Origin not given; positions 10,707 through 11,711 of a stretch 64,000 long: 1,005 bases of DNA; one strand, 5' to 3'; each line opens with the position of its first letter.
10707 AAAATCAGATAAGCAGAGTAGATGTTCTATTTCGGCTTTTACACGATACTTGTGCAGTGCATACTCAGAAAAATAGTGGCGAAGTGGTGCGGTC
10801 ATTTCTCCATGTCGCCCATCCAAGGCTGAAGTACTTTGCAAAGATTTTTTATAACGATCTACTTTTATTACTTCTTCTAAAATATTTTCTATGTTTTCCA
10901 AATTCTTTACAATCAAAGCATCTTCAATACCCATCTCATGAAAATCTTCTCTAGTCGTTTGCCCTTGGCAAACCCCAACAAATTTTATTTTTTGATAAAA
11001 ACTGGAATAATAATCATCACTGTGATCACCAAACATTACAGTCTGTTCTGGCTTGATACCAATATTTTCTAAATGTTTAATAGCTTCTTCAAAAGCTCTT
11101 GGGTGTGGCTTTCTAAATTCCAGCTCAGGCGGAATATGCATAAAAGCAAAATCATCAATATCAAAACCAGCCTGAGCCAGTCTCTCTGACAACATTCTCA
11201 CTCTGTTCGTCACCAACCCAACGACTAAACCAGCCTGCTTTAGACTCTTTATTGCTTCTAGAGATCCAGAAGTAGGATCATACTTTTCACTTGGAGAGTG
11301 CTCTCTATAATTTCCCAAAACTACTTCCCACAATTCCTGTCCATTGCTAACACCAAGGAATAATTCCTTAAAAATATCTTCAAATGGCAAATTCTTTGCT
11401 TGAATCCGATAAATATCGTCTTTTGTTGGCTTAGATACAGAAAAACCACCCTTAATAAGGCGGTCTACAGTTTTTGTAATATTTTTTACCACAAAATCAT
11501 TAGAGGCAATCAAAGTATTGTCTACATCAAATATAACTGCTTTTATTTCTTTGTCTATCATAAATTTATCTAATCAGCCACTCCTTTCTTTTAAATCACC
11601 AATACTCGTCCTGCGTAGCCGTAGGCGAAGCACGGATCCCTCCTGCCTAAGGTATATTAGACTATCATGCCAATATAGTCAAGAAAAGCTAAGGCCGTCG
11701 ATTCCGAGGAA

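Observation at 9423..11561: HAD phosphatase fused in-frame to adenylosuccinate lyase (PurB), inside a guaB-purA-purB salvage cluster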

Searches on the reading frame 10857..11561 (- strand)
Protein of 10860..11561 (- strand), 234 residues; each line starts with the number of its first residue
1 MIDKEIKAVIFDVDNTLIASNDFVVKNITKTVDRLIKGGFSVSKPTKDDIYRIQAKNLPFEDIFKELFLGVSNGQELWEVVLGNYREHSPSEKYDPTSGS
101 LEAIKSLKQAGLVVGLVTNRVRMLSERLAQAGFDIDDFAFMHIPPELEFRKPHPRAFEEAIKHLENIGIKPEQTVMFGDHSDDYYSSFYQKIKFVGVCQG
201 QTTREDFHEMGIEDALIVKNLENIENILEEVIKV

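Call 19: find_homologous_proteins(query=window:10860-11561:-, max_evalue=0.001)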
Query seq(234 aa) (234 aa): 1 proteins with E <= 0.001 among 421 candidates.
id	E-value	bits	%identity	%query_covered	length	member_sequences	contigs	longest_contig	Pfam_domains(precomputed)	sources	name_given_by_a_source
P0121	5.3e-22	97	43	60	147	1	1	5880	PF13419.13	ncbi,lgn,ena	-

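Call 29: search_protein_representatives(alignment_id=A1)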
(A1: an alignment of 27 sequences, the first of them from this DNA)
Query: 27 sequences, 238 profile positions. Proteins with E-value up to 0.001 (for the whole library): 19093; up to 1e-10: 1578; up to 1e-30: 55. The best 150 are listed.
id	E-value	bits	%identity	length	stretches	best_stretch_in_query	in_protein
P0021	5.4e-99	346.8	-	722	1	2-238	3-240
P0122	5.7e-74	264.9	-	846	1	4-232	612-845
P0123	1.2e-68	247.5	-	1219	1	6-228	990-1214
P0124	2.9e-68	246.2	-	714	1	4-233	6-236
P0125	4.1e-66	239.2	-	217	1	8-227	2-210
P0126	1.6e-65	237.3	-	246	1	8-230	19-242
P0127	6.6e-64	231.9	-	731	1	5-227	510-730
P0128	3.3e-62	226.4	-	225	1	7-231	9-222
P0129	1.8e-60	220.7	-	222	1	8-231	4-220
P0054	4.3e-58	212.9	-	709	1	3-236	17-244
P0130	3.1e-57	210.1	-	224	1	7-228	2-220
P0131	2.1e-55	204.1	-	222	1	9-229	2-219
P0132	7.1e-55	202.4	-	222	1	9-234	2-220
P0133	2.4e-52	194.1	-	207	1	9-228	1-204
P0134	4.1e-52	193.4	-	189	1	46-227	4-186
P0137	3.2e-49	183.9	-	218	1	6-231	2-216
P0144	5.2e-46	173.4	-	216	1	6-231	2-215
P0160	1.7e-36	142.2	-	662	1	13-227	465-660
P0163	2.5e-34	135.1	-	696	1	11-227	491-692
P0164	2.7e-34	135.0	-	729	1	11-220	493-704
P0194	4.4e-28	114.7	-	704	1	12-217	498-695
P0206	3.8e-27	111.6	-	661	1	12-227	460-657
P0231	5.8e-25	104.5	-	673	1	11-215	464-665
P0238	1.2e-24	103.4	-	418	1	8-233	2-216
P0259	9.1e-24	100.5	-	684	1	10-231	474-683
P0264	1.5e-23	99.8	-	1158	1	8-227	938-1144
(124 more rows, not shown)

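Call 30: search_protein_families(library=pfam, proteins=[P0122, P0123, P0127, P0160, P0163, P0164, P0194, P0206, P0231, P0259], max_evalue=0.00001)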
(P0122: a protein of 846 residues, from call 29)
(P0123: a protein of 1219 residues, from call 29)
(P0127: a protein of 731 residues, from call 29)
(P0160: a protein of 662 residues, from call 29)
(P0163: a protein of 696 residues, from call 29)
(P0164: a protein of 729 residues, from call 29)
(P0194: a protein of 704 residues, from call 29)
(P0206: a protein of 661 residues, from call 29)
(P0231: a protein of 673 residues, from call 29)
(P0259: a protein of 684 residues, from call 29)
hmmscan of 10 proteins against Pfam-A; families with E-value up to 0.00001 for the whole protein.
P0122 (846 aa): 4 families
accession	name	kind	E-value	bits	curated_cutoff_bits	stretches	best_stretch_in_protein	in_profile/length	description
PF00709.27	Adenylsucc_synt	-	1.5e-141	472.3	27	2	216-477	167-416/416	Adenylosuccinate synthetase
PF13419.12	HAD_2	-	8.6e-22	78.5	23.8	1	620-813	1-178/178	Haloacid dehalogenase-like hydrolase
PF00702.32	Hydrolase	-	3.2e-16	60.7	26.4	1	617-806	1-190/191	haloacid dehalogenase-like hydrolase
PF13242.12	Hydrolase_like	-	1.4e-10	41.4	22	1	766-839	3-74/75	HAD-hyrolase-like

P0123 (1219 aa): 6 families
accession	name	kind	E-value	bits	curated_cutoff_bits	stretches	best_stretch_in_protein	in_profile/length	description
PF00709.27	Adenylsucc_synt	-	4.3e-151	503.8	27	2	706-954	179-416/416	Adenylosuccinate synthetase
PF00206.25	Lyase_1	-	2.4e-43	149.2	27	1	24-323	6-305/312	Lyase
PF08328.16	ASL_C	-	3.4e-34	117.8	35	1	342-456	1-115/115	Adenylosuccinate lyase C-terminal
PF13419.12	HAD_2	-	3.6e-20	73.3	23.8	1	996-1186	1-178/178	Haloacid dehalogenase-like hydrolase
PF00702.32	Hydrolase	-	8.9e-14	52.8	26.4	1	993-1180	1-191/191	haloacid dehalogenase-like hydrolase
PF13242.12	Hydrolase_like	-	4.4e-08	33.4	22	1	1139-1213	3-75/75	HAD-hyrolase-like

P0127 (731 aa): 3 families
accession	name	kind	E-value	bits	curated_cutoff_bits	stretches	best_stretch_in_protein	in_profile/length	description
PF00709.27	Adenylsucc_synt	-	6.9e-145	483.4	27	2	198-500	164-416/416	Adenylosuccinate synthetase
PF13419.12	HAD_2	-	1.5e-23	84.3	23.8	1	517-702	1-177/178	Haloacid dehalogenase-like hydrolase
PF00702.32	Hydrolase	-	7.4e-16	59.5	26.4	1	514-697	1-191/191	haloacid dehalogenase-like hydrolase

P0160 (662 aa): 3 families
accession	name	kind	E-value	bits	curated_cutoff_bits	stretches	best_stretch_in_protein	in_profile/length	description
PF00206.25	Lyase_1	-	1.7e-30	107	27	1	86-303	87-307/312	Lyase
PF08328.16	ASL_C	-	1.3e-12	48.3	35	1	324-429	5-114/115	Adenylosuccinate lyase C-terminal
PF13419.12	HAD_2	-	2.7e-11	44.3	23.8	1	465-633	2-178/178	Haloacid dehalogenase-like hydrolase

P0163 (696 aa): 4 families
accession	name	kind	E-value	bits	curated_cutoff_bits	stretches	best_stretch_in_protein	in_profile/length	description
PF00206.25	Lyase_1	-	2.3e-22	80.2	27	1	100-322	87-305/312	Lyase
PF13419.12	HAD_2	-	2e-14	54.5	23.8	1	492-665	1-176/178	Haloacid dehalogenase-like hydrolase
PF08328.16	ASL_C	-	2.2e-12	47.5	35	1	341-450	1-114/115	Adenylosuccinate lyase C-terminal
PF00702.32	Hydrolase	-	1.4e-06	29.3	26.4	1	491-653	3-183/191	haloacid dehalogenase-like hydrolase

P0164 (729 aa): 5 families
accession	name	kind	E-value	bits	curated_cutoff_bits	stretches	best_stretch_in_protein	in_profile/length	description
PF00206.25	Lyase_1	-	1.2e-22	81.2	27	1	94-314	75-305/312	Lyase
PF13419.12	HAD_2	-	9.8e-16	58.8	23.8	1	494-670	1-170/178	Haloacid dehalogenase-like hydrolase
PF00702.32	Hydrolase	-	4.8e-13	50.4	26.4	1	493-667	3-186/191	haloacid dehalogenase-like hydrolase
PF08328.16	ASL_C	-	5.6e-12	46.2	35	1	333-455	1-115/115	Adenylosuccinate lyase C-terminal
PF12710.13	HAD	-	8.8e-06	26.7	27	0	494-664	1-184/189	haloacid dehalogenase-like hydrolase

P0194 (704 aa): 4 families
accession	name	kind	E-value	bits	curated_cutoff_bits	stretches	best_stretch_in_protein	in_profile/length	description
PF00206.25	Lyase_1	-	4.8e-29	102.2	27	1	89-338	52-301/312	Lyase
PF13419.12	HAD_2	-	1.4e-10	42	23.8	1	499-664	2-169/178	Haloacid dehalogenase-like hydrolase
PF08328.16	ASL_C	-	7.8e-09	36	35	1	362-469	2-115/115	Adenylosuccinate lyase C-terminal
PF00702.32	Hydrolase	-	1.6e-08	35.6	26.4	1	497-659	3-183/191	haloacid dehalogenase-like hydrolase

P0206 (661 aa): 4 families
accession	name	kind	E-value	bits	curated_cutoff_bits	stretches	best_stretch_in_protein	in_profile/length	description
PF00206.25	Lyase_1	-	3.4e-27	96.1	27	1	49-301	47-303/312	Lyase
PF13419.12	HAD_2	-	4.1e-18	66.5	23.8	1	460-628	1-175/178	Haloacid dehalogenase-like hydrolase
PF08328.16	ASL_C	-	2.4e-14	53.8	35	1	322-433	1-115/115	Adenylosuccinate lyase C-terminal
PF00702.32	Hydrolase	-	2.1e-13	51.6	26.4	1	460-620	4-186/191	haloacid dehalogenase-like hydrolase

P0231 (673 aa): 5 families
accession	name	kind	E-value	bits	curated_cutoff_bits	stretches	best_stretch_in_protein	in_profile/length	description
PF13419.12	HAD_2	-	4.1e-16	60.1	23.8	1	465-637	1-172/178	Haloacid dehalogenase-like hydrolase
PF00702.32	Hydrolase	-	9.8e-16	59.1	26.4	1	464-637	3-191/191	haloacid dehalogenase-like hydrolase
PF00206.25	Lyase_1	-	1e-13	51.9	27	1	114-324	87-304/312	Lyase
PF08328.16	ASL_C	-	2.8e-11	43.9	35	1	344-451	1-114/115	Adenylosuccinate lyase C-terminal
PF12710.13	HAD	-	3e-06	28.2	27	1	465-631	1-186/189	haloacid dehalogenase-like hydrolase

P0259 (684 aa): 4 families
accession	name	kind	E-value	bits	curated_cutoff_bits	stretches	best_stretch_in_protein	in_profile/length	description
PF00206.25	Lyase_1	-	2.2e-28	100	27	1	98-317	79-305/312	Lyase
PF08328.16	ASL_C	-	2.2e-11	44.3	35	1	337-450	2-114/115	Adenylosuccinate lyase C-terminal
PF13419.12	HAD_2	-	1.1e-10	42.4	23.8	1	476-653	1-177/178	Haloacid dehalogenase-like hydrolase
PF00702.32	Hydrolase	-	4.1e-07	31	26.4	1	474-646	2-189/191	haloacid dehalogenase-like hydrolase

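Call 39: find_homologous_proteins(query=A3, max_evalue=1e-20)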
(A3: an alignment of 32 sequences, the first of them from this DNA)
Query A3 (32 sequences) (235 aa, profile of the alignment): 4 proteins with E <= 1e-20 among 4630 candidates.
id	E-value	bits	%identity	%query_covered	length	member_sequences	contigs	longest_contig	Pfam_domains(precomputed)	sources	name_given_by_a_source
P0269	1.5e-74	268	41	93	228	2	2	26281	PF13419.13,PF00702.33,PF13242.13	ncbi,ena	-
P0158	3.5e-49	185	29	88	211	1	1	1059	PF13419.13,PF00702.33,PF12710.14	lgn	-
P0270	1.3e-48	183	37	90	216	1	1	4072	PF13419.13,PF03767.21,PF00702.33,PF12710.14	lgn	-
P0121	7.2e-22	96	43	60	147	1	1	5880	PF13419.13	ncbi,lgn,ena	-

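Call 40: find_encoding_contigs(protein=P0269, flank=8000, max_places=2)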
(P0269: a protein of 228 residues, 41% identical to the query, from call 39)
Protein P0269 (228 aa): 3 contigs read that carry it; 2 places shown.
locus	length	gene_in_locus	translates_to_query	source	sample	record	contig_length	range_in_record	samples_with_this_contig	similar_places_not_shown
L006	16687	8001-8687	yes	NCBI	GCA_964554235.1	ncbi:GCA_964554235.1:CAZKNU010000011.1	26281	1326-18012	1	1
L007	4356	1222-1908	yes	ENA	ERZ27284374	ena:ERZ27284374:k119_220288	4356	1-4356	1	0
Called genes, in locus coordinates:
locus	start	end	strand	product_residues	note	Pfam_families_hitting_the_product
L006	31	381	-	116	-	-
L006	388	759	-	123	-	-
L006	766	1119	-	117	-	-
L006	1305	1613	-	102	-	PF00935:Ribosomal_L44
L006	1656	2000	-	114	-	PF01981:PTH2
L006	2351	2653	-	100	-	-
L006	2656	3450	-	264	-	PF01978:TrmB, PF11495:TrmB_EBD_N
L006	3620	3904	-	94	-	PF04010:DUF357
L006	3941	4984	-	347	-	-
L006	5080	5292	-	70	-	PF01192:RNA_pol_Rpb6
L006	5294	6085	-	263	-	PF01138:RNase_PH, PF03725:RNase_PH_C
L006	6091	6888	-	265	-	PF01138:RNase_PH, PF03725:RNase_PH_C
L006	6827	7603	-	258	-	PF22625:ECR1_N_2, PF14382:ECR1_N, PF21266:S1_RRP4 (faint), PF00013:KH_1, PF15985:KH_6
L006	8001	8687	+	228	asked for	PF00702:Hydrolase, PF13419:HAD_2, PF13242:Hydrolase_like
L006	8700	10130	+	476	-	PF00206:Lyase_1, PF08328:ASL_C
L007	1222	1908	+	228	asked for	PF00702:Hydrolase, PF13419:HAD_2, PF13242:Hydrolase_like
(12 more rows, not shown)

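Call 42: search_solved_structures(query=A3, max_evalue=0.00001, show_alignments=2)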
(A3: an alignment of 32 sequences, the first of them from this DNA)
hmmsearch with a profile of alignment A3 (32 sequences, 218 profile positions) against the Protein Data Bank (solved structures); distinct sequences matched with E-value up to 0.00001: 34.
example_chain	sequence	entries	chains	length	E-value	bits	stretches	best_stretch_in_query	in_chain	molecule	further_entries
3d6j_A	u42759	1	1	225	1.7e-15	60.2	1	4-214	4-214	Putative haloacid dehalogenase-like hydrolase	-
2msn_A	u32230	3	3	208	3e-14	56.2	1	4-187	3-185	Hydrolase, haloacid dehalogenase-like family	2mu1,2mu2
2go7_A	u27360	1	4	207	3.9e-14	55.8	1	5-187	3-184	hydrolase, haloacid dehalogenase-like family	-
2hi0_A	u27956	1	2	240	2.9e-12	49.7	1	69-193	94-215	Putative phosphoglycolate phosphatase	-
2nyv_A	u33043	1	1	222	2.1e-10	43.6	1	6-182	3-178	Phosphoglycolate phosphatase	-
2yy6_A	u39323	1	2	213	2.4e-10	43.4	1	7-182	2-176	phosphoglycolate phosphatase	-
2hoq_A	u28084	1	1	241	1.5e-09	40.8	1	6-216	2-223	Putative HAD-hydrolase PH1655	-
3mc1_A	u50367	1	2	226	2.2e-09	40.3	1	7-217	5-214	Predicted phosphatase, HAD family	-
2ah5_A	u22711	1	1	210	2.4e-09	40.1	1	5-196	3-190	COG0546: Predicted phosphatases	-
3sd7_A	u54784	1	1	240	7.1e-09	38.6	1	2-216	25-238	Putative phosphatase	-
3kzx_A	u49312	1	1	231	1.2e-08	37.8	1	3-180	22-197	HAD-superfamily hydrolase, subfamily IA, variant 1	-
3ed5_A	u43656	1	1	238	5.3e-08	35.8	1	39-170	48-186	YfnB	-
3i76_A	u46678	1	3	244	6.3e-08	35.5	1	40-170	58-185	Putative HAD-hydrolase yfnB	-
3smv_A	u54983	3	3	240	9.4e-08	34.9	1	5-177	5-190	(S)-2-haloacid dehalogenase | L-azetidine-2-carboxylate hydrolase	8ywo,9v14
2gfh_A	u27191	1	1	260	1.5e-07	34.3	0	4-45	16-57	haloacid dehalogenase-like hydrolase domain containing 4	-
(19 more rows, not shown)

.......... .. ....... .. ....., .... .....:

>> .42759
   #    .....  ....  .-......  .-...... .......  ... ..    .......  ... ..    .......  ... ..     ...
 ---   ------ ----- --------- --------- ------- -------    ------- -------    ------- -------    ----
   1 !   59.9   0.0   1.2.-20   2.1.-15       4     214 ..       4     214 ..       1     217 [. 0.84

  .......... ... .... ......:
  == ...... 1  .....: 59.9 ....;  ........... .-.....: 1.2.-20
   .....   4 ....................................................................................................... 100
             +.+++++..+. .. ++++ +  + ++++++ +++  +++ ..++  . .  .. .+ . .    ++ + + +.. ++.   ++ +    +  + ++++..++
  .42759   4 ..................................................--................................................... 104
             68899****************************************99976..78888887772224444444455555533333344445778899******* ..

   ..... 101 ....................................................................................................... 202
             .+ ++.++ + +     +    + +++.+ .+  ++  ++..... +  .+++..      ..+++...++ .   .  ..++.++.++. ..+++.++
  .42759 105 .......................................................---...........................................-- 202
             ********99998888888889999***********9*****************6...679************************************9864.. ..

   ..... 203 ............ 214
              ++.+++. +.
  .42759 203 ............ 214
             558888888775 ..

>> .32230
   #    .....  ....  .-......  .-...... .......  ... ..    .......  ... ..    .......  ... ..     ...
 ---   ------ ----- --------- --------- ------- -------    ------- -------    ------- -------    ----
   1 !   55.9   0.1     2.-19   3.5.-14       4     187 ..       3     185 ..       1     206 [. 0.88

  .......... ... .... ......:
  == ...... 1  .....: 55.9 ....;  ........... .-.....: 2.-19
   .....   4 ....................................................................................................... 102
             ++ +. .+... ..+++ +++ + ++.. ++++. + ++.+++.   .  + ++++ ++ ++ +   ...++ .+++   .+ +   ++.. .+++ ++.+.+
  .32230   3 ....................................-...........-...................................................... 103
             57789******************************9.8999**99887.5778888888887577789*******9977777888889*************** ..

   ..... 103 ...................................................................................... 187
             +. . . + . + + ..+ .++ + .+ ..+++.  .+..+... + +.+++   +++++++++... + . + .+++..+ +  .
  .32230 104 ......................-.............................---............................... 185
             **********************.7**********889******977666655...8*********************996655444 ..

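Call 46: find_encoding_contigs(protein=P0123, flank=8000, max_places=2)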
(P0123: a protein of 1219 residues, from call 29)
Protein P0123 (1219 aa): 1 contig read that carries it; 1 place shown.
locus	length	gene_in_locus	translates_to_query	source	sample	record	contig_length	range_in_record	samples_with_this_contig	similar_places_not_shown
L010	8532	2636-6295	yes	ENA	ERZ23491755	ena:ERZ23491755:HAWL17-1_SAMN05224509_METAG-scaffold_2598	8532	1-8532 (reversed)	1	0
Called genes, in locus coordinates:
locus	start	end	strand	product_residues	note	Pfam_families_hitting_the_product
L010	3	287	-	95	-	?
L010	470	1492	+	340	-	PF03537:Glyco_hydro_114 (weak)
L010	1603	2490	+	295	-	PF00892:EamA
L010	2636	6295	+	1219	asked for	PF00206:Lyase_1, PF08328:ASL_C, PF00709:Adenylsucc_synt, PF00702:Hydrolase, PF13419:HAD_2, PF13242:Hydrolase_like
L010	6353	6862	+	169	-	PF01467:CTP_transf_like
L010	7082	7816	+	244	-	PF09335:VTT_dom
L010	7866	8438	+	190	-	-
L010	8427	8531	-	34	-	?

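Call 47: search_protein_families(library=pfam, proteins=[P0264, P0238, P0124], max_evalue=0.01)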
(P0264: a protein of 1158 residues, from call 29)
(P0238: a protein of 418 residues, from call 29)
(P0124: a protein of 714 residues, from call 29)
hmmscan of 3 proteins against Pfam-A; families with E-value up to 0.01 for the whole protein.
P0264 (1158 aa): 20 families
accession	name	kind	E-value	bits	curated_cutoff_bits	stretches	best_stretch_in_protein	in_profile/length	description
PF13419.12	HAD_2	-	7e-28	98.4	23.8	1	942-1117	1-178/178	Haloacid dehalogenase-like hydrolase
PF00702.32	Hydrolase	-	6.6e-18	66.2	26.4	1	940-1107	2-187/191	haloacid dehalogenase-like hydrolase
PF13424.12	TPR_12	-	2.4e-15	56.9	30.1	2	755-816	10-73/77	Tetratricopeptide repeat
PF00931.28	NB-ARC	-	3.9e-10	39.8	23.5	1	301-491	17-208/248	NB-ARC domain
PF17874.7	TPR_MalT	-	3.8e-08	33.4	45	2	679-780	91-193/336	MalT-like TPR region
PF12710.13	HAD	-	4.5e-08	34.2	27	1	942-1104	1-185/189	haloacid dehalogenase-like hydrolase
PF07719.23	TPR_2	-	4.9e-08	32.9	27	0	830-857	3-30/34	Tetratricopeptide repeat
PF24096.1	DUF7379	-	3.7e-07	30.7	33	1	76-126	69-118/191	Domain of unknown function (DUF7379)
PF13242.12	Hydrolase_like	-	4.3e-07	30.2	22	1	1070-1143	3-74/75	HAD-hyrolase-like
PF07721.20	TPR_4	-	1.8e-06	28.4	27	0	829-853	2-26/26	Tetratricopeptide repeat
PF12697.13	Abhydrolase_6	-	8.2e-06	27.1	26.3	1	6-152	1-140/217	Alpha/beta hydrolase family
PF13181.12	TPR_8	-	0.00038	20.8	25.7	0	831-857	4-30/34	Tetratricopeptide repeat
PF13401.12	AAA_22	-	0.00063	20.5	27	1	302-410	5-106/130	AAA domain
PF06888.18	Put_Phosphatase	-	0.0022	17.9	27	0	942-1062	3-120/234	Putative Phosphatase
PF13191.12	AAA_16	-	0.0029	18.6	32.6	0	284-329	2-51/167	AAA ATPase domain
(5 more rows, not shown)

P0238 (418 aa): 7 families
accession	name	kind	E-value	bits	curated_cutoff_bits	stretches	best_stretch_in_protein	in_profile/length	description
PF13419.12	HAD_2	-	5.3e-41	141.1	23.8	2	6-183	1-178/178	Haloacid dehalogenase-like hydrolase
PF00702.32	Hydrolase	-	1.1e-34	121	26.4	2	3-177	1-191/191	haloacid dehalogenase-like hydrolase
PF13242.12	Hydrolase_like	-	2.1e-16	60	22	2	136-205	3-70/75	HAD-hyrolase-like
PF12710.13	HAD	-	0.00013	22.9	27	1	6-174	1-189/189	haloacid dehalogenase-like hydrolase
PF11019.14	DUF2608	-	0.0016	18.4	22.6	0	367-393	170-197/244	Protein of unknown function (DUF2608)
PF08645.17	PNK3P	-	0.0028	17.9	22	0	128-166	87-126/161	Polynucleotide kinase 3 phosphatase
PF12689.13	Acid_PPase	-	0.0037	17.6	27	0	365-401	114-150/169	Acid Phosphatase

P0124 (714 aa): 7 families
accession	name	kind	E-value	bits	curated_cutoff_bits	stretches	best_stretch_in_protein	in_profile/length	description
PF00206.25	Lyase_1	-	4.4e-37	128.6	27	1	344-561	87-307/312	Lyase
PF08328.16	ASL_C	-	1.1e-26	93.6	35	1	578-693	1-115/115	Adenylosuccinate lyase C-terminal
PF00702.32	Hydrolase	-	2.7e-15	57.7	26.4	1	12-191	2-185/191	haloacid dehalogenase-like hydrolase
PF13419.12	HAD_2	-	6.1e-11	43.2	23.8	1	14-200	1-175/178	Haloacid dehalogenase-like hydrolase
PF12710.13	HAD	-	3.1e-05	24.9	27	1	14-190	1-185/189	haloacid dehalogenase-like hydrolase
PF13242.12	Hydrolase_like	-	0.0011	19.3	22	1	156-214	3-59/75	HAD-hyrolase-like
PF03767.20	Acid_phosphat_B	-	0.0018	18.2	27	0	9-36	75-102/230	HAD superfamily, subfamily IIIB (Acid phosphatase)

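Call 48: find_encoding_contigs(protein=P0127, flank=8000, max_places=2)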
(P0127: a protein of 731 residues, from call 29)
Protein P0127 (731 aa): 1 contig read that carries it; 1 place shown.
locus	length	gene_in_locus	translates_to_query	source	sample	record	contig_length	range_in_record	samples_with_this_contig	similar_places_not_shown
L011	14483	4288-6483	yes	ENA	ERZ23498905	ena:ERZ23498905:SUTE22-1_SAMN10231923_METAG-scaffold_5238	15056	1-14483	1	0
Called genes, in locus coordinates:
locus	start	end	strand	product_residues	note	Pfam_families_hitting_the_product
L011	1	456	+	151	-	?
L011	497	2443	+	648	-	-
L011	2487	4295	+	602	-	PF00206:Lyase_1, PF08328:ASL_C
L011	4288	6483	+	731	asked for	PF00709:Adenylsucc_synt, PF00702:Hydrolase, PF13419:HAD_2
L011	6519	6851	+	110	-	-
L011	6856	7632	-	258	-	-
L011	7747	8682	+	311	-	-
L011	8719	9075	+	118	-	-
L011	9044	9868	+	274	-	PF01047:MarR (faint), PF01527:HTH_Tnp_1 (faint), PF01710:HTH_Tnp_IS630 (faint), PF02796:HTH_7 (faint), PF03374:ANT (faint), PF04218:CENP-B_N (faint), PF04545:Sigma70_r4 (faint), PF08279:HTH_11 (faint), +6 more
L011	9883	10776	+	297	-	PF04545:Sigma70_r4 (faint), PF06530:Phage_antitermQ (faint), PF08281:Sigma70_r4_2 (faint), PF15978:TnsD (faint), PF00392:GntR (faint), PF01047:MarR (faint), PF04297:UPF0122 (faint), PF08220:HTH_DeoR (faint), +6 more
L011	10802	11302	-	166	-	-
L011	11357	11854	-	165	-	-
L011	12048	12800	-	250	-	PF01145:Band_7, PF13421:Band_7_1 (weak)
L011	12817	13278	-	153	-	-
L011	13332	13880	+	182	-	PF02163:Peptidase_M50 (weak)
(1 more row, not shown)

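Call 49: find_encoding_contigs(protein=P0160, flank=8000, max_places=2)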
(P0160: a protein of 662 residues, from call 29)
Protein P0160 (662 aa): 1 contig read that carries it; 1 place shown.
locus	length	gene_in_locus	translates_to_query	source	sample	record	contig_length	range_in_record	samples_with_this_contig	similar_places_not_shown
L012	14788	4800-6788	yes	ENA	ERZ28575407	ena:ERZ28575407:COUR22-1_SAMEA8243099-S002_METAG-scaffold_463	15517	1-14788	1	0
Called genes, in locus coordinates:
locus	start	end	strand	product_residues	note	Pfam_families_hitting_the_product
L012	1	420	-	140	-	?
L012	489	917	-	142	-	-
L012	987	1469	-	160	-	-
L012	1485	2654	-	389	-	PF12937:F-box-like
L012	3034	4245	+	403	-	-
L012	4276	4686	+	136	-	-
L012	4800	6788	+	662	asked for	PF00206:Lyase_1, PF08328:ASL_C, PF13419:HAD_2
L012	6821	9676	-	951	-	-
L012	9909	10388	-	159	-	-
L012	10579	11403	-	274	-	-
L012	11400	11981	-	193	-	PF13521:AAA_28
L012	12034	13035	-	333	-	PF12937:F-box-like (weak), PF23598:LRR_14, PF13855:LRR_8, PF14580:LRR_9 (weak), PF13855:LRR_8, PF23598:LRR_14, PF12799:LRR_4, PF13855:LRR_8, +2 more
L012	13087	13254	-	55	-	PF07731:Cu-oxidase_2 (weak)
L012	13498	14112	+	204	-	-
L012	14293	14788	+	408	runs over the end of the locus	?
